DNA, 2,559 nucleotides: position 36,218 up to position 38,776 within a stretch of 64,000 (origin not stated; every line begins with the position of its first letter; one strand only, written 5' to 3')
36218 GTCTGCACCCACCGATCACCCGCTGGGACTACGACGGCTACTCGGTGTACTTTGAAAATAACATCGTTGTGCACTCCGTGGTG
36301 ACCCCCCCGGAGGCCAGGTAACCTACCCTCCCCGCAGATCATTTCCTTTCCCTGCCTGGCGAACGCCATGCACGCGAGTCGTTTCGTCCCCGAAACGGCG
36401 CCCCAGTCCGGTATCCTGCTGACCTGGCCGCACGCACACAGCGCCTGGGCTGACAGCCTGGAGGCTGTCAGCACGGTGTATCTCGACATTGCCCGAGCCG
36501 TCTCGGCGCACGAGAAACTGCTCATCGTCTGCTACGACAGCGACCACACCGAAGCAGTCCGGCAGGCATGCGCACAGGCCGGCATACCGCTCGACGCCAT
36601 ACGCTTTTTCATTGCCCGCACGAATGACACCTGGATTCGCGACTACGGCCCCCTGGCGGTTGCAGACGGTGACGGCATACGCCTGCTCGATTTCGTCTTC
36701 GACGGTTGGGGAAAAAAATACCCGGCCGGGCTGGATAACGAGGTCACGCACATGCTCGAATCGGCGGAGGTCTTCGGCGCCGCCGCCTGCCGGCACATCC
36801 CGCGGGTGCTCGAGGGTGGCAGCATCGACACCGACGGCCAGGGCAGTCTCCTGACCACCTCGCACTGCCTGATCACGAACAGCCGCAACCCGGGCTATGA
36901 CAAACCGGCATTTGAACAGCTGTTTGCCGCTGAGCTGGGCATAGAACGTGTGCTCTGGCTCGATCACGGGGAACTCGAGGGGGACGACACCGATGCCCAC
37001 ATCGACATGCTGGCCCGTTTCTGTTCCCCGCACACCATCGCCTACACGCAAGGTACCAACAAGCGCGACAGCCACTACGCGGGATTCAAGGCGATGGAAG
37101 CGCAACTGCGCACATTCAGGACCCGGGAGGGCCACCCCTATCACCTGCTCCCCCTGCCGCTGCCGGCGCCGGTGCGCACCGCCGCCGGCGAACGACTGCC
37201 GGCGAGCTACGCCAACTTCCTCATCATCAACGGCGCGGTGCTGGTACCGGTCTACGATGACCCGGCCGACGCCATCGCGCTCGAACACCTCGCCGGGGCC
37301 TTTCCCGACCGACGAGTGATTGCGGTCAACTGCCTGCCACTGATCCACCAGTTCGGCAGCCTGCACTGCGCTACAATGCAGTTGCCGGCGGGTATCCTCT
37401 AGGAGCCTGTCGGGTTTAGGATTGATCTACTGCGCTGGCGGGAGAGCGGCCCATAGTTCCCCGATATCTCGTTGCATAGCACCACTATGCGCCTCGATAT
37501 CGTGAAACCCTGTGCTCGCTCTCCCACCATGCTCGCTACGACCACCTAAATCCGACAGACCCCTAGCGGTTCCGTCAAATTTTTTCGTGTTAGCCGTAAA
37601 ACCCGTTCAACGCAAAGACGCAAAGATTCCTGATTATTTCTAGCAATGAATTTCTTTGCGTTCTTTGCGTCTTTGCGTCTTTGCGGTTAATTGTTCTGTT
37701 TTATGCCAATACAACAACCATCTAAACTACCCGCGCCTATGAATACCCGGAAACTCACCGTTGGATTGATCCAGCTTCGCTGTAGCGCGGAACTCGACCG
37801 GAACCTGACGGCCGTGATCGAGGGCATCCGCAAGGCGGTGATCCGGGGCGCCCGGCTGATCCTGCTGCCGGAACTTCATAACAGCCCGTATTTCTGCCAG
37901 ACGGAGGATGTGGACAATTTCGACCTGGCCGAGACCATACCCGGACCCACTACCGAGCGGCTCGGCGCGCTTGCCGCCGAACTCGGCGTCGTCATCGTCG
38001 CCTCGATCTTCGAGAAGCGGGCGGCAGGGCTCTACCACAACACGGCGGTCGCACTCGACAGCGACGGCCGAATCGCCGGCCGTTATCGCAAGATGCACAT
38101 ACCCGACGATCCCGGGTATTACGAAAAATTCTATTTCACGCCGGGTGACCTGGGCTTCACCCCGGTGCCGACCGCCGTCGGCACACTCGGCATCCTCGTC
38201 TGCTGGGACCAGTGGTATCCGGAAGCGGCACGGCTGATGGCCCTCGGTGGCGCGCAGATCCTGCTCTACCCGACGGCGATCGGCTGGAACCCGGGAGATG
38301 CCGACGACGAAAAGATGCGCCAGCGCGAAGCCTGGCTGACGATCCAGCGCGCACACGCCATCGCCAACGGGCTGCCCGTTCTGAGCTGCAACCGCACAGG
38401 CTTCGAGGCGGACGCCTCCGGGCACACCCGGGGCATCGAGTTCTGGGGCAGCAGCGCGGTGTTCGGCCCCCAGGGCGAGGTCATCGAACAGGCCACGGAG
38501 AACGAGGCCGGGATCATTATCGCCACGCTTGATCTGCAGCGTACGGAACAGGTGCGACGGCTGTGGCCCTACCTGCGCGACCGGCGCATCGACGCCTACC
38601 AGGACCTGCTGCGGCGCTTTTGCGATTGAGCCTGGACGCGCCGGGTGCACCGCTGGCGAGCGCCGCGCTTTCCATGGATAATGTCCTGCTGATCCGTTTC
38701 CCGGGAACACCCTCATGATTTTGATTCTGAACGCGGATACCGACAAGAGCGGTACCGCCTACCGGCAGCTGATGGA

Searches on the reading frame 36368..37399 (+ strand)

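Call 101: search_protein_families(library=pfam, proteins=[window:36368-37399:+])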
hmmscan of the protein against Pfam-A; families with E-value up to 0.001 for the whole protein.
window:36368-37399:+ (344 aa): 1 family
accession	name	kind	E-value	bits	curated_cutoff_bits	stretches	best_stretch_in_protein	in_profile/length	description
PF04371.20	PAD_porph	-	9.1e-111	370.6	25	1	5-340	1-321/321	Porphyromonas-type peptidyl-arginine deiminase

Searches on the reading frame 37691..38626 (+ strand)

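Call 101: search_protein_families(library=pfam, proteins=[window:37691-38626:+])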
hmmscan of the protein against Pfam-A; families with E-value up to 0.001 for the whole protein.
window:37691-38626:+ (312 aa): 1 family
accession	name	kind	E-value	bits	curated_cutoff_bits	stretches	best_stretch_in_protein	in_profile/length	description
PF00795.27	CN_hydrolase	-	7.8e-63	212.6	23.2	1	23-290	1-256/256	Carbon-nitrogen hydrolase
